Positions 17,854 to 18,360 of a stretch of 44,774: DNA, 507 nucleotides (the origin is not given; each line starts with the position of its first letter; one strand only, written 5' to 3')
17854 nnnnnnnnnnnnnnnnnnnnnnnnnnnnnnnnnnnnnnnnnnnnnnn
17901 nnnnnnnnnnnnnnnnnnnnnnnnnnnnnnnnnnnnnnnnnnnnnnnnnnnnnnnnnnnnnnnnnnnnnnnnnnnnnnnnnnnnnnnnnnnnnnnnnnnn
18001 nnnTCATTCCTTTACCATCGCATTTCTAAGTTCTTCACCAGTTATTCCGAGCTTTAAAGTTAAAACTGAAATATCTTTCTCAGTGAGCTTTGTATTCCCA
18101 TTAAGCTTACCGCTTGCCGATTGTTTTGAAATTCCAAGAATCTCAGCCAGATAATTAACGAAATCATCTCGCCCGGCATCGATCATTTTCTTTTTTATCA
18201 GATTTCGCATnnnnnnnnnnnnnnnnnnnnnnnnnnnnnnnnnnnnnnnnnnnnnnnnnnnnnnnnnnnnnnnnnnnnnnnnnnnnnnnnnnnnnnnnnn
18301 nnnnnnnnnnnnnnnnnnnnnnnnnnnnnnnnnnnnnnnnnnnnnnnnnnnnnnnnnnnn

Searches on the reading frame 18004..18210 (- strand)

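Call 77: search_protein_families(library=pfam, proteins=[window:18004-18210:-], max_evalue=0.01)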
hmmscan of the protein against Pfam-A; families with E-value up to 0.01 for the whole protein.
window:18004-18210:- (68 aa): 1 family
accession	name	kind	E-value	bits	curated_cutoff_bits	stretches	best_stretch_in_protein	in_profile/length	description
PF12802.13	MarR_2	-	0.0063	17.1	27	0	13-37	17-42/61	MarR family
